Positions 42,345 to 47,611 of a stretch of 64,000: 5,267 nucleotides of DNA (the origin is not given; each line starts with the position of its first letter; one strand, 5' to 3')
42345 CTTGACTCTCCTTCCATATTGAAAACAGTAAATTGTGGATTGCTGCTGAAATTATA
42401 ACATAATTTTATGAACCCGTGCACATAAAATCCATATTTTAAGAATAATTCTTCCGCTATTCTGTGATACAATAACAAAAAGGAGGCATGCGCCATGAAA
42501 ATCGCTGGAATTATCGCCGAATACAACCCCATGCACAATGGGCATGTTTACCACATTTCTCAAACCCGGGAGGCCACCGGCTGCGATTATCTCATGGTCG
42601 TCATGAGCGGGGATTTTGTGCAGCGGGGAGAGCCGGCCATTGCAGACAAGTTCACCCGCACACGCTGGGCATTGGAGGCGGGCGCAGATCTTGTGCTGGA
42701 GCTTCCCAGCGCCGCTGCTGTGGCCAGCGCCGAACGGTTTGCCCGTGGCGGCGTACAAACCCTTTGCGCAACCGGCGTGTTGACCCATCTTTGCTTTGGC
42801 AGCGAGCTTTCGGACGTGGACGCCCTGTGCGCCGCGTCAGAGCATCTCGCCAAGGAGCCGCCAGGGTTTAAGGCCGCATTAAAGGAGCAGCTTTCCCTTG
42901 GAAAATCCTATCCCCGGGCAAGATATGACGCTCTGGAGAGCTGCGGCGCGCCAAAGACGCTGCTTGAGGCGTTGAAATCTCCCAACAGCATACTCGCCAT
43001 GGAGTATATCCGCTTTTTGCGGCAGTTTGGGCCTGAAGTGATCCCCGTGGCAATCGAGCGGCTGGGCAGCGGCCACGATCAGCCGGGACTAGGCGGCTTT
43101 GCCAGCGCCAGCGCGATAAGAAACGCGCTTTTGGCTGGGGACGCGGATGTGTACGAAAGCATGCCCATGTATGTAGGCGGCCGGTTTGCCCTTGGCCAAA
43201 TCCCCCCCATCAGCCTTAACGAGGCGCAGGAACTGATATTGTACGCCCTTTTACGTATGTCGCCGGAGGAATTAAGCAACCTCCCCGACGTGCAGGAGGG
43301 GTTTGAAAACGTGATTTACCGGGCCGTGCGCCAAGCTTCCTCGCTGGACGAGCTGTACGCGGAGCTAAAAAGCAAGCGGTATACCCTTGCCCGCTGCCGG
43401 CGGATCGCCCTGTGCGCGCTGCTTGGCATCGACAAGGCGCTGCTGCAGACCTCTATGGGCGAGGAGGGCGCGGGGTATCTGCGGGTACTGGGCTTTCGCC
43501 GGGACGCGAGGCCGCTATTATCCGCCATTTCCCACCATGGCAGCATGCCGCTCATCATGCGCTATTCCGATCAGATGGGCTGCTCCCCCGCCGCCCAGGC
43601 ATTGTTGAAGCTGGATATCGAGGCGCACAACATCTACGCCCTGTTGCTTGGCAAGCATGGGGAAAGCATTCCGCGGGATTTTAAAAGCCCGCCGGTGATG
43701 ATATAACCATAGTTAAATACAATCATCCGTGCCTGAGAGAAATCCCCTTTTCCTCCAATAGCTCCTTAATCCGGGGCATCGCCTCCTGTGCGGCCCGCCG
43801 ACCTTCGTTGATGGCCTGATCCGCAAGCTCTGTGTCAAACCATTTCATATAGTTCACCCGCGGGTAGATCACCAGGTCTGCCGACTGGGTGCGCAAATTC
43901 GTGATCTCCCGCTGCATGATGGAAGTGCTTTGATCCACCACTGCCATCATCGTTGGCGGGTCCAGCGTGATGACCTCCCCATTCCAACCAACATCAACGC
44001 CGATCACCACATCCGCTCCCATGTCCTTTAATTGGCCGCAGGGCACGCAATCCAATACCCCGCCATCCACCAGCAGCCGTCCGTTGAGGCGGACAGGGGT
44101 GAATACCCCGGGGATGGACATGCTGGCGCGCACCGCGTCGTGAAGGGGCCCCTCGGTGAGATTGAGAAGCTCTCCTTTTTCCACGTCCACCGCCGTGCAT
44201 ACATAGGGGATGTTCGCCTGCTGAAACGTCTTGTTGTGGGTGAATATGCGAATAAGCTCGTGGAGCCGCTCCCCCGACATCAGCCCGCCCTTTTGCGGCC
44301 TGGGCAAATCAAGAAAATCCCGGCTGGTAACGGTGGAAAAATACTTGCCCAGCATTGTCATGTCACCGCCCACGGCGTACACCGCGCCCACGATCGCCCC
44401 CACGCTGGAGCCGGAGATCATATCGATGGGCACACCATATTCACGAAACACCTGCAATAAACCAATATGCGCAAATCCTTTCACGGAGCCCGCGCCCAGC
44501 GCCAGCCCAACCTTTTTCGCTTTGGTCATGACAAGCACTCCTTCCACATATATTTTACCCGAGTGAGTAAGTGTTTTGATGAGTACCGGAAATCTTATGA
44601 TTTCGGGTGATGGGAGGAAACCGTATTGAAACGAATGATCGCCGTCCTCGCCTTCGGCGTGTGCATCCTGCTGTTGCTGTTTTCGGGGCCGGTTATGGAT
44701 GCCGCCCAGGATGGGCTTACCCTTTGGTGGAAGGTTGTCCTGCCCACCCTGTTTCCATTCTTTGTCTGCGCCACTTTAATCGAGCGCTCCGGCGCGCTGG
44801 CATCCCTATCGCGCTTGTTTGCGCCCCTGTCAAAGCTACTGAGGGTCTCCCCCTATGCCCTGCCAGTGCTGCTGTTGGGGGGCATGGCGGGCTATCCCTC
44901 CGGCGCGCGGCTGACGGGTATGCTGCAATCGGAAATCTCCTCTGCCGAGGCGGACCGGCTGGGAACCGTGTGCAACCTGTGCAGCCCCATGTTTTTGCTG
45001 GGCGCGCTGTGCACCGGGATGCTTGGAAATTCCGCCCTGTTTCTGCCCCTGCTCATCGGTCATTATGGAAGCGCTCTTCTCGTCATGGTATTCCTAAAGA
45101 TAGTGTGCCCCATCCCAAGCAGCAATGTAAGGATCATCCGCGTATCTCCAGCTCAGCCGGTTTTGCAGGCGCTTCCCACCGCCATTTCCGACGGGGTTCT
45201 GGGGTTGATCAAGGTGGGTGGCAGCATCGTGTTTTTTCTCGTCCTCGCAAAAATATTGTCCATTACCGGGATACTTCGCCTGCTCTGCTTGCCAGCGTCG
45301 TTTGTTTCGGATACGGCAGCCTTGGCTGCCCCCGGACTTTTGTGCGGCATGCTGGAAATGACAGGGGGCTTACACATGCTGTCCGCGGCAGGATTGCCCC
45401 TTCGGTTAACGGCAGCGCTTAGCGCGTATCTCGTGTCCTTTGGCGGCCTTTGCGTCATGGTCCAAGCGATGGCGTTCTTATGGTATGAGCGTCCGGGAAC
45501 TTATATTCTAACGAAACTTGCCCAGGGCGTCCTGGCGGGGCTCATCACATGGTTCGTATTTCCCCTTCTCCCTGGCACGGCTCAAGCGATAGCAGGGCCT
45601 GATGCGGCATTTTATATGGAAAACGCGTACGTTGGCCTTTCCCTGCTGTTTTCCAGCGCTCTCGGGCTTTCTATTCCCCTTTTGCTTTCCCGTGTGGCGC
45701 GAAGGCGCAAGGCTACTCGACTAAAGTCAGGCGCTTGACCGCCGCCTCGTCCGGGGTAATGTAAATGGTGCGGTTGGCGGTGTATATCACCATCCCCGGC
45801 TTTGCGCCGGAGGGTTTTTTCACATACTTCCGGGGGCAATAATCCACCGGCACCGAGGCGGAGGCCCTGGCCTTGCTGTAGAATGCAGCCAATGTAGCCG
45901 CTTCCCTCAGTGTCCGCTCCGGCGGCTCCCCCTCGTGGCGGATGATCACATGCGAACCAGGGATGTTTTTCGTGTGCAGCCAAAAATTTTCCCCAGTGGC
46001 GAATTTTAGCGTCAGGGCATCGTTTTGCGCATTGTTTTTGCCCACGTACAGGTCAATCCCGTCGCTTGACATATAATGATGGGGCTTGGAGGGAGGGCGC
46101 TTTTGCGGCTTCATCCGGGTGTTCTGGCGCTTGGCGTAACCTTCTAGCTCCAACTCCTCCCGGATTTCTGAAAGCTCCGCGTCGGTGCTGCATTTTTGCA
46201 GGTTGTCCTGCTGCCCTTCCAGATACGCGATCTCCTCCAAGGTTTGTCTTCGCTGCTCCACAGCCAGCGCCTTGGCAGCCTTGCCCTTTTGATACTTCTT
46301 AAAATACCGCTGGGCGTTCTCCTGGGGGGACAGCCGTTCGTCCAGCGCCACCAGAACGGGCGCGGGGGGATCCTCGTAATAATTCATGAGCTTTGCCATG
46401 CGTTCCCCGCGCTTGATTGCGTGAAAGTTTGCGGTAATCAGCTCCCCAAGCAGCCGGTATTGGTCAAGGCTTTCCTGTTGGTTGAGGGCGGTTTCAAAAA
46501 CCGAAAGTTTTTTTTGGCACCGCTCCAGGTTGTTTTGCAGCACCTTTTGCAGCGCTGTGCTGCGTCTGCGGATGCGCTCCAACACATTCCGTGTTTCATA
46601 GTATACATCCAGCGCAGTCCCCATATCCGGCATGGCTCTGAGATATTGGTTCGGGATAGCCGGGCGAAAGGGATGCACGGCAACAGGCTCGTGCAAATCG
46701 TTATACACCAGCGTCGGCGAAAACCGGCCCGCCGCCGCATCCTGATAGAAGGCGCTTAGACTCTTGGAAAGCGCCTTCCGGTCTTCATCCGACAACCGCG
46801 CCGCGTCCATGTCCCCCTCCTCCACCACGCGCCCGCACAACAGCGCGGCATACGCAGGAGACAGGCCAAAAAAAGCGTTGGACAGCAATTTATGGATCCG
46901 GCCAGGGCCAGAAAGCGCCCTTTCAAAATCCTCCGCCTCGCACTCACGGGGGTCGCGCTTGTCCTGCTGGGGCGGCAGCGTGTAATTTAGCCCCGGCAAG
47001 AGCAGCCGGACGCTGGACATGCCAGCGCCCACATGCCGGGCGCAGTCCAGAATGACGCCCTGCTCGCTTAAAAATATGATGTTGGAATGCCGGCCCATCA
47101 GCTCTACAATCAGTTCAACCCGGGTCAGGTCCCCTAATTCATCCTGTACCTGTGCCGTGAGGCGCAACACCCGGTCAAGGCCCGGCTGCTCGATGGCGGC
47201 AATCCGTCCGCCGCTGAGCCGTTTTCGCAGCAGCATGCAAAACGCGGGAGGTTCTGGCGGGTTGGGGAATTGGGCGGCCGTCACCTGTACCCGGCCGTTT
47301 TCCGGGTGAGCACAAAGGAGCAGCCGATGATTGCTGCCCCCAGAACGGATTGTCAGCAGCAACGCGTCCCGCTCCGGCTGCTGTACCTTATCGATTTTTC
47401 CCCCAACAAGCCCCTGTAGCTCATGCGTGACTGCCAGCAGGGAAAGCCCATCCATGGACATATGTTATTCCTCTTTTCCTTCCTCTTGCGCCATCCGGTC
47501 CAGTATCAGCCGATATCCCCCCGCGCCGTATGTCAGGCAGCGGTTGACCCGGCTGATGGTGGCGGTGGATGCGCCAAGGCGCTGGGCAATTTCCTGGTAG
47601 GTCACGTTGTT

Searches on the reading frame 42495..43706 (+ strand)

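Call 27: search_protein_families(library=ncbifam, proteins=[window:42495-43706:+], max_evalue=0.00001)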
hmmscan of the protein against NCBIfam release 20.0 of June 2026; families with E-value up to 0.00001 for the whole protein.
window:42495-43706:+ (403 aa): 2 families
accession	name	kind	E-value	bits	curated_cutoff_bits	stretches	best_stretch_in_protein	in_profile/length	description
NF010191.0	PRK13670.1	equivalog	7.3e-105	351.4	360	1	1-402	1-388/392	nucleotidyltransferase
NF010192.0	PRK13671.1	equivalog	7e-54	183.4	238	1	2-313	2-297/298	nucleotidyltransferase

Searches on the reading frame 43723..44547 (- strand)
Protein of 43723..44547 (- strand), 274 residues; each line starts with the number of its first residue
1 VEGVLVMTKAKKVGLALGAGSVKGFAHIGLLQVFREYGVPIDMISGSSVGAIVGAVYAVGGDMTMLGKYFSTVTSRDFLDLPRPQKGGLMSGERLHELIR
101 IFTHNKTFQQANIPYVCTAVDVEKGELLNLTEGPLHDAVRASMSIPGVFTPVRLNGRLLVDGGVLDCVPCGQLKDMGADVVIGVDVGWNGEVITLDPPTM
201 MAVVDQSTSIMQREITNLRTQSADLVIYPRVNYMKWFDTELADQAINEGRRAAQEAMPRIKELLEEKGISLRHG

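Call 27: search_protein_families(library=ncbifam, proteins=[window:43723-44547:-], max_evalue=0.00001)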
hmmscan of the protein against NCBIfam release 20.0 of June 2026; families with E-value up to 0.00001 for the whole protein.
window:43723-44547:- (274 aa): 2 families
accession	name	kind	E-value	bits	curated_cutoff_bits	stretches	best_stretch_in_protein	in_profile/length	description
NF007623.0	PRK10279.1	equivalog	1.7e-44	152.2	272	1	10-191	3-185/301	patatin-like phospholipase RssA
NF043045.1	T4SS_VpdC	equivalog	3.1e-08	32.1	1000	0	17-71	310-364/880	Dot/Icm T4SS effector VpdC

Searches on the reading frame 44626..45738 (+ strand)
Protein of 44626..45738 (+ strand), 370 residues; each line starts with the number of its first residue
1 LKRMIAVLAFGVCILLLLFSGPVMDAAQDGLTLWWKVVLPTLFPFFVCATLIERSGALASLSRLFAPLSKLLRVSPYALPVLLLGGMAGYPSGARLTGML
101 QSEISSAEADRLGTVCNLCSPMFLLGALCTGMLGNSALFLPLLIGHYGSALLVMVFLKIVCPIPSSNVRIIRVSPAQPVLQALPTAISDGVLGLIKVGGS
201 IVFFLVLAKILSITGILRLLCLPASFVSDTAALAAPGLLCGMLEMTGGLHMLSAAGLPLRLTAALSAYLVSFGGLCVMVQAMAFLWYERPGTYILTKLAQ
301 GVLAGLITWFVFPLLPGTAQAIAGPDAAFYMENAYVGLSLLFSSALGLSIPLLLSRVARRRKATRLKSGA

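Call 27: search_protein_families(library=ncbifam, proteins=[window:44626-45738:+], max_evalue=0.00001)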
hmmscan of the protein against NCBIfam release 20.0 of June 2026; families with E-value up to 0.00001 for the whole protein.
window:44626-45738:+ (370 aa): 1 family
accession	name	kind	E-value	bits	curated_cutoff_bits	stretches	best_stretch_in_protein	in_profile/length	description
TIGR02871.1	spore_ylbJ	equivalog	2.9e-54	184.5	304.65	1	4-326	3-337/363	sporulation integral membrane protein YlbJ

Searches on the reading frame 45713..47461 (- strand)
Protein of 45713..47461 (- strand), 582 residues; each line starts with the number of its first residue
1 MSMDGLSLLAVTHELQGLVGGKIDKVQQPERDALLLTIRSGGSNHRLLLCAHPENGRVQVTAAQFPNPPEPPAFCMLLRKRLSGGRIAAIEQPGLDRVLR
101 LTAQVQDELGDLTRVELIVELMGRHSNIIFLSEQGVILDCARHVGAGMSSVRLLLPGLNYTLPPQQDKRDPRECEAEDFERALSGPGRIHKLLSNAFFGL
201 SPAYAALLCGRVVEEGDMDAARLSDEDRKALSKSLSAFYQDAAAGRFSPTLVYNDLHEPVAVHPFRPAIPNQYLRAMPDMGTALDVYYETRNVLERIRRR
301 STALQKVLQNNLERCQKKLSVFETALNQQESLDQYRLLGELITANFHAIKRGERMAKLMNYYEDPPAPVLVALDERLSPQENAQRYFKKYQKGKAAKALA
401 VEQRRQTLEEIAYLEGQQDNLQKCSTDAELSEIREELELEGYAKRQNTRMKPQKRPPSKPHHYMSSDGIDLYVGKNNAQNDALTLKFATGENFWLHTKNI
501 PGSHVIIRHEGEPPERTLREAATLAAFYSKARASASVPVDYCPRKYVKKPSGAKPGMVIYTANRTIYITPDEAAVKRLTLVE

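Call 27: search_protein_families(library=ncbifam, proteins=[window:45713-47461:-], max_evalue=0.00001)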
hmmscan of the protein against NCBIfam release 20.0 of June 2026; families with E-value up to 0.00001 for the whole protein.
window:45713-47461:- (582 aa): 2 families
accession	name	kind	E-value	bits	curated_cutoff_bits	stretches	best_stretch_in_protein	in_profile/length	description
NF038240.1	fibro_bind_EfbA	exception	2.2e-146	488.8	1025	1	1-578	1-565/567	fibronectin-binding protein EfbA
NF041120.1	RqcH_arch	equivalog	9.1e-50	170.1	400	1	6-531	3-518/645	ribosome rescue protein RqcH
